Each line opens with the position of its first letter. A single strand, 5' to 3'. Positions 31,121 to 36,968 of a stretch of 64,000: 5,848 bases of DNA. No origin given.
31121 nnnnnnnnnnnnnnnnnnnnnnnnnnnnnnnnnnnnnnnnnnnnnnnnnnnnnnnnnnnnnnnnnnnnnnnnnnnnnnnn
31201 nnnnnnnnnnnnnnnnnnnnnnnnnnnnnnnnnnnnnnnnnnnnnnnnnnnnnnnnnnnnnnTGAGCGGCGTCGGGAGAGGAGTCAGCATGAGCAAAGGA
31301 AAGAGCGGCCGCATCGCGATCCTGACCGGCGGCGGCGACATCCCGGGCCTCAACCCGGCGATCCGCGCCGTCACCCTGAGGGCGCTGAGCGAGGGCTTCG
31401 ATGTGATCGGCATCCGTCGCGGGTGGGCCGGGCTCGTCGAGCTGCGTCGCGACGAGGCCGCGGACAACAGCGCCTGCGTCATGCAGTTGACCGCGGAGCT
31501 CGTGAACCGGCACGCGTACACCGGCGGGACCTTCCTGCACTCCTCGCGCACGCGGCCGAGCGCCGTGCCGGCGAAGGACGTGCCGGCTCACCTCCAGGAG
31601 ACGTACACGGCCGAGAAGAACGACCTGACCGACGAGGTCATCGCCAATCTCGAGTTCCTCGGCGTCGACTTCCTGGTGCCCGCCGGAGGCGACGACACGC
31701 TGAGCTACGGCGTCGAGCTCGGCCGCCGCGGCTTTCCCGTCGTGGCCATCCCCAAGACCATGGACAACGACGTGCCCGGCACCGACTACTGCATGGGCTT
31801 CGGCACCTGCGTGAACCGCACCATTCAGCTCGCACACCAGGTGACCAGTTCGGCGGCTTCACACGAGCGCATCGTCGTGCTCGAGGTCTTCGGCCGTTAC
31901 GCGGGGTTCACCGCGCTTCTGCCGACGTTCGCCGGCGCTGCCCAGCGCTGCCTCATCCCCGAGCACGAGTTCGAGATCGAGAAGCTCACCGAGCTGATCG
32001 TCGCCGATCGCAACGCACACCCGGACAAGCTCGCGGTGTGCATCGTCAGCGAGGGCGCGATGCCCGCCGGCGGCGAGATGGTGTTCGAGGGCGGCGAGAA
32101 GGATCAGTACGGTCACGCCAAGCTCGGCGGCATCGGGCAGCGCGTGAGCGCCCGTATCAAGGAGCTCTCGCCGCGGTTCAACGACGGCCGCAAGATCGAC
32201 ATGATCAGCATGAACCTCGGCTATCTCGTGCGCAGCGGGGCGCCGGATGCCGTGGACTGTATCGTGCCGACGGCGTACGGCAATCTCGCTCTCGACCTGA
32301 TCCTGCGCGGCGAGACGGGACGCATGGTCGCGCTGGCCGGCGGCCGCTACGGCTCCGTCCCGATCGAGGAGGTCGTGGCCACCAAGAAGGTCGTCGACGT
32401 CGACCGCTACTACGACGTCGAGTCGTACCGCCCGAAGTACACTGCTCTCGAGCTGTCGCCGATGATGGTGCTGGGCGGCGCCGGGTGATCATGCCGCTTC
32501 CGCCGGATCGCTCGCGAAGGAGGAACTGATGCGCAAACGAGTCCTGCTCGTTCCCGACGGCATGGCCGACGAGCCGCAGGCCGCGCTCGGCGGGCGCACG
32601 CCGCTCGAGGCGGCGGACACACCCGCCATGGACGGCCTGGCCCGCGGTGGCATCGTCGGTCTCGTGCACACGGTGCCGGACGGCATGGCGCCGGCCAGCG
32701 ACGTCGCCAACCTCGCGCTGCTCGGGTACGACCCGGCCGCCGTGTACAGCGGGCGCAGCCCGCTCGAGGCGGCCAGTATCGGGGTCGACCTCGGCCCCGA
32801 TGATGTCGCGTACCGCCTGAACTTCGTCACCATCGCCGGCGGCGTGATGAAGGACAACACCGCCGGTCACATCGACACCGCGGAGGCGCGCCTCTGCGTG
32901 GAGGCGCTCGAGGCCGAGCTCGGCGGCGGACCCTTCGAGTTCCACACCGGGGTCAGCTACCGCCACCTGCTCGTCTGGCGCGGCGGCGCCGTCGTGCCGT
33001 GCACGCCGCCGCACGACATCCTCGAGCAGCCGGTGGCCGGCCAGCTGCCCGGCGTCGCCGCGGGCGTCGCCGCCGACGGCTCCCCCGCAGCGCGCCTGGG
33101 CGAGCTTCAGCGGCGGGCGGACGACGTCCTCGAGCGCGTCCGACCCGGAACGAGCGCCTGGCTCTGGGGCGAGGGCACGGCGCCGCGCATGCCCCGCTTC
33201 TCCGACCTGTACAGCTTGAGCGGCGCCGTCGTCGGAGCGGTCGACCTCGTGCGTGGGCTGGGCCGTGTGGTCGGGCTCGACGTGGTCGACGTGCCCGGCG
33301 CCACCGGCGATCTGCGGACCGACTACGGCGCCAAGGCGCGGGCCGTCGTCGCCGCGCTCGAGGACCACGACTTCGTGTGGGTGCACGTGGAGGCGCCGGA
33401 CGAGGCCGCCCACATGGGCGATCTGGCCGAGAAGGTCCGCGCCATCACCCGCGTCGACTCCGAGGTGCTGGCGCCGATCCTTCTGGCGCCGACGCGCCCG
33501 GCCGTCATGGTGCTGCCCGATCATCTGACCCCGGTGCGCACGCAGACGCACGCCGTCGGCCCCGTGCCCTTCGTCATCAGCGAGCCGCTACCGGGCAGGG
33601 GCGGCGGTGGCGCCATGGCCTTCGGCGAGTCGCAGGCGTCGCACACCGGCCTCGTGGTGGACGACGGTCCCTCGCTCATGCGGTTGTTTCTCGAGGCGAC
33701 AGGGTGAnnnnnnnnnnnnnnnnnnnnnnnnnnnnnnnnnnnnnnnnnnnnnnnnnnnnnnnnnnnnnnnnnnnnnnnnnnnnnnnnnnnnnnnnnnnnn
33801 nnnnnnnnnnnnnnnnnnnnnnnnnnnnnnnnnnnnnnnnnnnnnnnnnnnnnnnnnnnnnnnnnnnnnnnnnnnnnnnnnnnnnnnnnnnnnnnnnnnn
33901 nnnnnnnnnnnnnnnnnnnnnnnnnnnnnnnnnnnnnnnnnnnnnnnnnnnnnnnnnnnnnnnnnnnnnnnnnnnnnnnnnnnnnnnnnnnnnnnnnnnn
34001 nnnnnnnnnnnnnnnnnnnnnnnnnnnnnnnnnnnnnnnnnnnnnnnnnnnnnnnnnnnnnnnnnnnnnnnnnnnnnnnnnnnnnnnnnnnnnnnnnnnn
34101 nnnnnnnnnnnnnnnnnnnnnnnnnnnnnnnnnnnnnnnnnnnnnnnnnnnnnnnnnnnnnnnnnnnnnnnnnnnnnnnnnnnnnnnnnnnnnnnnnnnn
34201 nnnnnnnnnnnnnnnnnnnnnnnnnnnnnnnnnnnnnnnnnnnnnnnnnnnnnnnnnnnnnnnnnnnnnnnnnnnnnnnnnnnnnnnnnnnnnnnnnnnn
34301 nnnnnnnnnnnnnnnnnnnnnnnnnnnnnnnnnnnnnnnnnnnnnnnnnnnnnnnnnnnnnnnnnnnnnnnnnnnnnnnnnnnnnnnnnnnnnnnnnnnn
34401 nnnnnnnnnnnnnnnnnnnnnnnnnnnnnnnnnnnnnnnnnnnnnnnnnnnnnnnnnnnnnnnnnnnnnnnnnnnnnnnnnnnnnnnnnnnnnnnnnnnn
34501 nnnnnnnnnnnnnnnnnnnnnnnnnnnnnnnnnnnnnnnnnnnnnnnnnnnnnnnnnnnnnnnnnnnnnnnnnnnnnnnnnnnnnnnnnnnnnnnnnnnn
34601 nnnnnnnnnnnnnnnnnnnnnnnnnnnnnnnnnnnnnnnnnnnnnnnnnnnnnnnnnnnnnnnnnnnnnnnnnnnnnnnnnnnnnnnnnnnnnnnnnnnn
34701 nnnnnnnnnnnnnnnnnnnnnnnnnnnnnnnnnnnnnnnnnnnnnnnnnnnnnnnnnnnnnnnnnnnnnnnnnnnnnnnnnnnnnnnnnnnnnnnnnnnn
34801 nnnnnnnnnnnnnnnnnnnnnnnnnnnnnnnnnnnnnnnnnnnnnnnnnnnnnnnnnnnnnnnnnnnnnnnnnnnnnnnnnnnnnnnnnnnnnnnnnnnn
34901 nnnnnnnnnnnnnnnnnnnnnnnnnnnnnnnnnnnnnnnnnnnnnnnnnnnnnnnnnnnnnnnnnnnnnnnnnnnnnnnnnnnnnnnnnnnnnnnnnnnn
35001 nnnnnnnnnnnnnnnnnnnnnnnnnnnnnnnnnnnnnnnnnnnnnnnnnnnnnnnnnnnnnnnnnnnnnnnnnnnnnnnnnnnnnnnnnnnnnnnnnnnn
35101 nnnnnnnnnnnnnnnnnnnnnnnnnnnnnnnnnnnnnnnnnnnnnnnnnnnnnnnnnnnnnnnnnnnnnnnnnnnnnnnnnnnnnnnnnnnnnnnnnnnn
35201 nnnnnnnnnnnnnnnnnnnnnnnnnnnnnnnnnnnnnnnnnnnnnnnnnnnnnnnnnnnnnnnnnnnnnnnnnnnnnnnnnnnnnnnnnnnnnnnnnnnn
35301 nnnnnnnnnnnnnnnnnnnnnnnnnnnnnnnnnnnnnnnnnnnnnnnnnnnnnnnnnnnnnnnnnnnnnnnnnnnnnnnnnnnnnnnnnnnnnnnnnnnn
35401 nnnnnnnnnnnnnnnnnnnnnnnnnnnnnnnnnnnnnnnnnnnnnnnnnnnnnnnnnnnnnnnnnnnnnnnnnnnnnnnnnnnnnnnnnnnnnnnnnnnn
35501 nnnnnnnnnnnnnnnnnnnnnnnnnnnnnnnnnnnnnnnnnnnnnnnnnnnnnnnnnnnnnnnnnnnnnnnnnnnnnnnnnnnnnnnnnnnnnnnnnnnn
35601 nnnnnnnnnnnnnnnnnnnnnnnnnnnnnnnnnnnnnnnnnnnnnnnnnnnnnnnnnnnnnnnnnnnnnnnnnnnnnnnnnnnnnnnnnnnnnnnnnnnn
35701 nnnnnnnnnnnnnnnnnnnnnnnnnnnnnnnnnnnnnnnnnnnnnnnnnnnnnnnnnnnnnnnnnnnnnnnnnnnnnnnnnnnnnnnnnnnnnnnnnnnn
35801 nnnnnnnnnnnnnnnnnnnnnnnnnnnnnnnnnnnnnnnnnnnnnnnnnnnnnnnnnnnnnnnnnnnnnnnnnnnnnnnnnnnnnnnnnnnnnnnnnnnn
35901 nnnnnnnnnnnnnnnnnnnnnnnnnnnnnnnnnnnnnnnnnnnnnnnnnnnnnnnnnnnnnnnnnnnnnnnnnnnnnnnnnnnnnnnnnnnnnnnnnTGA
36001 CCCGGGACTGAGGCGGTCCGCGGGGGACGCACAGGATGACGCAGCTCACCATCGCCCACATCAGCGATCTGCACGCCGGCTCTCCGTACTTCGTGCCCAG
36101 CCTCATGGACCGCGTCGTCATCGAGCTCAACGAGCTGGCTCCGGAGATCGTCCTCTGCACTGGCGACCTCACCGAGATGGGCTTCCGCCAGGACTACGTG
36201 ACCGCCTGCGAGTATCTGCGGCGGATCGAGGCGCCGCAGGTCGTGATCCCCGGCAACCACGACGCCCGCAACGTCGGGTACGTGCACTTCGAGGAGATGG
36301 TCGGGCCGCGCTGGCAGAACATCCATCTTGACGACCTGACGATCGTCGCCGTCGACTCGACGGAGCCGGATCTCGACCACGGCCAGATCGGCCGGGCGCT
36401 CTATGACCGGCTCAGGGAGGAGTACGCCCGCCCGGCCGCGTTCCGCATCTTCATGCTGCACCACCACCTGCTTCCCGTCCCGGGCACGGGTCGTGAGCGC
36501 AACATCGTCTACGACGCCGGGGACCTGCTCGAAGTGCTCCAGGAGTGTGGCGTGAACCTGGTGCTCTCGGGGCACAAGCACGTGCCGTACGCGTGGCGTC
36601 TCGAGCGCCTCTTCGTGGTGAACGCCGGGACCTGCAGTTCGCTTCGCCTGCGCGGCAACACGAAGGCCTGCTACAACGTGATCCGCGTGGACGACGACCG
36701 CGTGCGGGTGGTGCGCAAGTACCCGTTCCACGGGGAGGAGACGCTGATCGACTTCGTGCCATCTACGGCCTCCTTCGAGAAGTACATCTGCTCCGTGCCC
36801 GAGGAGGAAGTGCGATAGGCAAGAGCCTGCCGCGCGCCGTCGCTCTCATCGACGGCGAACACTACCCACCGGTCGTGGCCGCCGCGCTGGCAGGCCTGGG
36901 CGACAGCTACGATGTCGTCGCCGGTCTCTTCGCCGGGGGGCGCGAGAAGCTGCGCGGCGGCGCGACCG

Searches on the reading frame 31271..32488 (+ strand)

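Call 26: search_protein_families(library=pfam, proteins=[window:31271-32488:+], max_evalue=0.00001)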
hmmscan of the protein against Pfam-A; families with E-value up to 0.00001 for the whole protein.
window:31271-32488:+ (405 aa): 1 family
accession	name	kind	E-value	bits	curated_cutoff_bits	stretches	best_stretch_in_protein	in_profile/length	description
PF00365.25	PFK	-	1.9e-65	221.5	30.9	1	14-344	1-277/277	Phosphofructokinase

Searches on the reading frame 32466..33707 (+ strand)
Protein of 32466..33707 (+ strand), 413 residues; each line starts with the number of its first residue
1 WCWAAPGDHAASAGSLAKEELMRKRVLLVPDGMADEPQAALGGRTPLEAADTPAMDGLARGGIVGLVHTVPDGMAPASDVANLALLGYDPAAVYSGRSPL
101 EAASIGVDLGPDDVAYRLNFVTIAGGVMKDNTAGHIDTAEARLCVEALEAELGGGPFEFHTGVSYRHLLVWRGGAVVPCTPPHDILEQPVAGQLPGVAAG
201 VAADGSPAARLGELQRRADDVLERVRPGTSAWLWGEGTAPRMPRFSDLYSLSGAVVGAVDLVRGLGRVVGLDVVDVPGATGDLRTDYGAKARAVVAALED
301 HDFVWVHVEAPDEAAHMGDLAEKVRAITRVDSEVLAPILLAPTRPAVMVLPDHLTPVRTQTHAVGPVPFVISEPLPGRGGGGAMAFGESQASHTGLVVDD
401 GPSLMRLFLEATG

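Call 26: search_protein_families(library=pfam, proteins=[window:32466-33707:+], max_evalue=0.00001)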
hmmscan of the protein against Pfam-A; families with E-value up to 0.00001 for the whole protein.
window:32466-33707:+ (413 aa): 2 families
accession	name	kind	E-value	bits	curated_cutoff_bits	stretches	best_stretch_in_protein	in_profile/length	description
PF10143.14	PhosphMutase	-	1e-51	175.7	21.5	1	59-223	1-165/170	2,3-bisphosphoglycerate-independent phosphoglycerate mutase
PF01676.23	Metalloenzyme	-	4.3e-35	121.9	24.3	1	24-374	2-223/252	Metalloenzyme superfamily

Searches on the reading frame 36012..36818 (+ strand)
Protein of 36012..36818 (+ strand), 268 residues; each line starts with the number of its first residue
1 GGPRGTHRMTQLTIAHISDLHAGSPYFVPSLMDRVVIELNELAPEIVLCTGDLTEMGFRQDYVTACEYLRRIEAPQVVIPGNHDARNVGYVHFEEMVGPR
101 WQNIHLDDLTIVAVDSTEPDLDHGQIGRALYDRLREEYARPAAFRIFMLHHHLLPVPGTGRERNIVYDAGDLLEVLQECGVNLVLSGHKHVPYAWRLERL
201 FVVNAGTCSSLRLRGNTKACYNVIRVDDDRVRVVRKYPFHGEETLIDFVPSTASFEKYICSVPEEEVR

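Call 26: search_protein_families(library=pfam, proteins=[window:36012-36818:+], max_evalue=0.00001)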
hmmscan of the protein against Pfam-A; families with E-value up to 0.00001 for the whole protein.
window:36012-36818:+ (268 aa): 2 families
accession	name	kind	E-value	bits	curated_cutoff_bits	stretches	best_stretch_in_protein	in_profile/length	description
PF00149.33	Metallophos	-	2.5e-18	67.7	21.5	1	13-192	2-191/191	Calcineurin-like phosphoesterase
PF12850.12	Metallophos_2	-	9.2e-13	48.9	27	1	13-217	2-144/154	Calcineurin-like phosphoesterase superfamily domain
